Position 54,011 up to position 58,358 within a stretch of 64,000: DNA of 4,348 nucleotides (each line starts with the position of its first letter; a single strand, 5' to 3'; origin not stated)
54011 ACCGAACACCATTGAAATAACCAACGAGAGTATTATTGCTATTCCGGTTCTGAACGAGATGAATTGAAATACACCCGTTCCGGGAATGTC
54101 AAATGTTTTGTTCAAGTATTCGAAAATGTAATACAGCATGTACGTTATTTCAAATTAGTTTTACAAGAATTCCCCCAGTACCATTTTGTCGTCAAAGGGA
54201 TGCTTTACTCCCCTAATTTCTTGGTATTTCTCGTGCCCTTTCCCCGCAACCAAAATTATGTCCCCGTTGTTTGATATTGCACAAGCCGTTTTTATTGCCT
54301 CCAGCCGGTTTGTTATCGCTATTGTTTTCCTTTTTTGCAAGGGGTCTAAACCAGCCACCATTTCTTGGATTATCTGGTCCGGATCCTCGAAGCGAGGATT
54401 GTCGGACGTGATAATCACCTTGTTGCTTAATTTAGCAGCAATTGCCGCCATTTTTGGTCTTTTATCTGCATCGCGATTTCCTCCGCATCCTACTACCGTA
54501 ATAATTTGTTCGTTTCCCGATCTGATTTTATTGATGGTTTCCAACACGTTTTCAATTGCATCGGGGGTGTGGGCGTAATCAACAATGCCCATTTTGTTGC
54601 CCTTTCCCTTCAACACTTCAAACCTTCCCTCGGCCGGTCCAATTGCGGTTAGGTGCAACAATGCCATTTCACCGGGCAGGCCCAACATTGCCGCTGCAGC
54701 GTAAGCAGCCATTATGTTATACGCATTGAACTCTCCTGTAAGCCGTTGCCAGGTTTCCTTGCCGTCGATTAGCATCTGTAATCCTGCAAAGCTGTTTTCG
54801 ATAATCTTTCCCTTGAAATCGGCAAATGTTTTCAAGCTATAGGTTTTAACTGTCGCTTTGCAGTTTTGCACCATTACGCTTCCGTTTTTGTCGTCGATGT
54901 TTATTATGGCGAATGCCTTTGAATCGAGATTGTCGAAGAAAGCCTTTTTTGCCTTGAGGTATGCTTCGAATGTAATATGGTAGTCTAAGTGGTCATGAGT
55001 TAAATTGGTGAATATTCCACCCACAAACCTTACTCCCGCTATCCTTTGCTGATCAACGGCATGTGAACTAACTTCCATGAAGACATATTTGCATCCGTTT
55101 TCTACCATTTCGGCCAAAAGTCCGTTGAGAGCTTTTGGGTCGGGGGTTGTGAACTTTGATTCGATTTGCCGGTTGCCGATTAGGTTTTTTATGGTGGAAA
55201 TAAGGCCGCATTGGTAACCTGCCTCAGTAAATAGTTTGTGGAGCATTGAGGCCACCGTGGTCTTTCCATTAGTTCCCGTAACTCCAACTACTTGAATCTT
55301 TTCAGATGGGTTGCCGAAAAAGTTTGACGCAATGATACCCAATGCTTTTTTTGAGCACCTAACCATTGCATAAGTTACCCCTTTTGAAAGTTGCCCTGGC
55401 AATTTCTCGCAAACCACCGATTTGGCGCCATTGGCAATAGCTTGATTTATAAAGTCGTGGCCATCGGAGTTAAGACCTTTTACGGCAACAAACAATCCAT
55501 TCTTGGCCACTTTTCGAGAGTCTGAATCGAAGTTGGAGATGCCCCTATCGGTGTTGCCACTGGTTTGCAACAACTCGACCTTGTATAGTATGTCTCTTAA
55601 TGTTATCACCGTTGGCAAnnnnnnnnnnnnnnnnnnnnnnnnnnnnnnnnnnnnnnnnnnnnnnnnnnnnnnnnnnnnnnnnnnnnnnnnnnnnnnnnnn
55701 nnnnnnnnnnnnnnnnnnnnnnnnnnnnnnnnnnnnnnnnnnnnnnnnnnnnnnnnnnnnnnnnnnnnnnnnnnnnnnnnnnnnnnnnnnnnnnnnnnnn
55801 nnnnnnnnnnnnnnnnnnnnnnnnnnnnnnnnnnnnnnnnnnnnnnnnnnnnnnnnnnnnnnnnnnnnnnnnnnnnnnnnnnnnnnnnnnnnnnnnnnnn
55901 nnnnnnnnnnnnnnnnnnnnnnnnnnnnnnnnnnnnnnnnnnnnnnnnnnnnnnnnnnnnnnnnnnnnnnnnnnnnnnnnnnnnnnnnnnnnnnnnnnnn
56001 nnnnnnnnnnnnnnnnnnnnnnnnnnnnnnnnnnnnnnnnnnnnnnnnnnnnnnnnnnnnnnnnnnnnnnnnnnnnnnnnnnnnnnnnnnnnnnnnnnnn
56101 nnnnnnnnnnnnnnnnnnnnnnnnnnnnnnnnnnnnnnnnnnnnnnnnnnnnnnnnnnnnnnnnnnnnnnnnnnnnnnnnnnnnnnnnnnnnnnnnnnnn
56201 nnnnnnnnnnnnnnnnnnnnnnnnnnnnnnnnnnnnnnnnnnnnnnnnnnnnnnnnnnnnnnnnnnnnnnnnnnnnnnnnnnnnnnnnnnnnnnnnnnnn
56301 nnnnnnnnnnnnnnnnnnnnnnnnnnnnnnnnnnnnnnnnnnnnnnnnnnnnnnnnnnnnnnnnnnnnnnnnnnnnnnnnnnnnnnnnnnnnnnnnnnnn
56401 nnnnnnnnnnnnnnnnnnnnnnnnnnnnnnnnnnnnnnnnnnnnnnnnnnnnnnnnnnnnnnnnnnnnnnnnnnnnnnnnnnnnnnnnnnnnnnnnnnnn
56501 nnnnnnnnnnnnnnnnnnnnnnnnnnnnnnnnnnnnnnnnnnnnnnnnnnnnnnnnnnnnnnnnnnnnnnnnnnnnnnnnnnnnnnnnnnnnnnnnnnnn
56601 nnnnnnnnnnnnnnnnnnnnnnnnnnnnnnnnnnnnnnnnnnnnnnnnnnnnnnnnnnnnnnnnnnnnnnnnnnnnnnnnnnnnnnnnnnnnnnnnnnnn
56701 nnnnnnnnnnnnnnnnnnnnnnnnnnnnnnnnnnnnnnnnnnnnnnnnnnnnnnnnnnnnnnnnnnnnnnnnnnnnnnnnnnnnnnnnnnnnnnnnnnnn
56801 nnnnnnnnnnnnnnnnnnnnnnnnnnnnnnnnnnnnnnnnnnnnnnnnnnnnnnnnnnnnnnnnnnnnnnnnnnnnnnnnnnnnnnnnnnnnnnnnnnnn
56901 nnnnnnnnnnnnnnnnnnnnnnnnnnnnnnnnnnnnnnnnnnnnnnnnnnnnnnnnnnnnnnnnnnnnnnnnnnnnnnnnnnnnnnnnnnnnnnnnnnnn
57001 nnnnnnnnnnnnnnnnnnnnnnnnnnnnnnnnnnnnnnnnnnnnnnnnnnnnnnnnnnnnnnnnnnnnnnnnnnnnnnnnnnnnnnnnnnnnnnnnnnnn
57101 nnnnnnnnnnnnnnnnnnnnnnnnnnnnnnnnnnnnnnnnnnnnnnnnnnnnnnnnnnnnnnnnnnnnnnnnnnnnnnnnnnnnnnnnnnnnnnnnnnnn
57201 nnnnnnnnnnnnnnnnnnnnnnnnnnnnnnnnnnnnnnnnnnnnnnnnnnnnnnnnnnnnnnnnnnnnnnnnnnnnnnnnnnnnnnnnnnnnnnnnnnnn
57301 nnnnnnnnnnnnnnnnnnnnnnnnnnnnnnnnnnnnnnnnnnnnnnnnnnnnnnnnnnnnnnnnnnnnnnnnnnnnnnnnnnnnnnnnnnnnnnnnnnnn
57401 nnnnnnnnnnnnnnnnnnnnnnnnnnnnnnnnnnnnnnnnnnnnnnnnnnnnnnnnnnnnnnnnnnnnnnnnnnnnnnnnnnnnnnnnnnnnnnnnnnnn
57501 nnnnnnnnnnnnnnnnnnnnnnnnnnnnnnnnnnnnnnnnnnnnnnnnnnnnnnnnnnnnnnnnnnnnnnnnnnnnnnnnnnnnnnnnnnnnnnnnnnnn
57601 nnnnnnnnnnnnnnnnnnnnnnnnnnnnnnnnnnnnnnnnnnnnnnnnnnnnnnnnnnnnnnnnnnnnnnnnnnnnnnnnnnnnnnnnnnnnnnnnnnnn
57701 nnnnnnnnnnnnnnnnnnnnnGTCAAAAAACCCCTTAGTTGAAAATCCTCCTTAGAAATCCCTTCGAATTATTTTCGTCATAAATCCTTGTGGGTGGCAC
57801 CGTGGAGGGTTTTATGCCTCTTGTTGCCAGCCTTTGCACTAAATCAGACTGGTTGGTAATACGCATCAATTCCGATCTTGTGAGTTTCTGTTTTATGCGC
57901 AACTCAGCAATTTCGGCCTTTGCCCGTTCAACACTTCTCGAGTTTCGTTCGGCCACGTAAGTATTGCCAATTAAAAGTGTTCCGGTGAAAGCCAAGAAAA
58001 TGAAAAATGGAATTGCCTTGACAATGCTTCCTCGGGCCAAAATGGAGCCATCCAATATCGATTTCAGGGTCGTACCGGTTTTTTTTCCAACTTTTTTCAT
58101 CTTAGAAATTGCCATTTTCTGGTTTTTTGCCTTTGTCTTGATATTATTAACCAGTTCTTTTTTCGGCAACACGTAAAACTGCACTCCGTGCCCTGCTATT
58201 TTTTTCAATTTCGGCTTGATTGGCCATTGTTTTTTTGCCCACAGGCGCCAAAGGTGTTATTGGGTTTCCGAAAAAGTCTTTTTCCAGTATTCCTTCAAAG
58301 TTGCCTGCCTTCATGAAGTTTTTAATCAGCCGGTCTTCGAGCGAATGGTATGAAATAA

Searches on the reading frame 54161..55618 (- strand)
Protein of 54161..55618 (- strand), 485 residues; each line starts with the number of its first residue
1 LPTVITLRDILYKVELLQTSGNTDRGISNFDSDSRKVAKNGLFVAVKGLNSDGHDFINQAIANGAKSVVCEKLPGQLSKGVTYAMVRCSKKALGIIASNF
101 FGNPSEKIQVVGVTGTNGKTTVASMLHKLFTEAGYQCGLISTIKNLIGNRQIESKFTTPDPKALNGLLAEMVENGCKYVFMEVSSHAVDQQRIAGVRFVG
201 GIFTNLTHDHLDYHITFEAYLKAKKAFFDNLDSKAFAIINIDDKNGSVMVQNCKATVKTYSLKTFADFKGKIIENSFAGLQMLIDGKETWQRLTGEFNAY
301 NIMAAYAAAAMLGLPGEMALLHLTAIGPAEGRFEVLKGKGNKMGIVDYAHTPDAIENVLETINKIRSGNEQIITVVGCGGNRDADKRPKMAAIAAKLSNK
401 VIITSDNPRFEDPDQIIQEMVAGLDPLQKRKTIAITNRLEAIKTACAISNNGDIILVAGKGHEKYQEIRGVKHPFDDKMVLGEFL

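Call 3: search_protein_families(library=pfam, proteins=[window:54161-55618:-], max_evalue=0.01)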
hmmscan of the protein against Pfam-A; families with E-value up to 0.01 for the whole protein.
window:54161-55618:- (485 aa): 3 families
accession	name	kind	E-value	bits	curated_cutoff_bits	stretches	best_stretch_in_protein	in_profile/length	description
PF08245.18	Mur_ligase_M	-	2.1e-50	171.9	24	1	113-309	1-200/200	Mur ligase middle domain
PF02875.26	Mur_ligase_C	-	7.7e-31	108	28.4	1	331-461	1-127/127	Mur ligase, glutamate ligase domain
PF01225.30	Mur_ligase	-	7.1e-08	33.2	21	1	32-74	7-54/95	Mur ligase family, catalytic domain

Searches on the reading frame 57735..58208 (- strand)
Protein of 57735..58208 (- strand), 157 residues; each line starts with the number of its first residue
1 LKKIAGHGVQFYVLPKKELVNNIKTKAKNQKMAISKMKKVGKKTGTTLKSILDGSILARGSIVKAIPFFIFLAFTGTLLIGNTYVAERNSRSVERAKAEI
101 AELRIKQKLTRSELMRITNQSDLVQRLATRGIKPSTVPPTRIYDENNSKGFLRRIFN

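Call 43: search_protein_families(library=pfam, proteins=[window:57735-58208:-], max_evalue=0.0001)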
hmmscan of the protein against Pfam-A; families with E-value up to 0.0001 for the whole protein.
window:57735-58208:- (157 aa): 1 family
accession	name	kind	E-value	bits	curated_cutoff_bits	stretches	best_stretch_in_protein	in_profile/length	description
PF19579.4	FtsL_2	-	4.9e-21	75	24.6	1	50-143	2-95/100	Bacteriodetes cell division protein (FtsL-like)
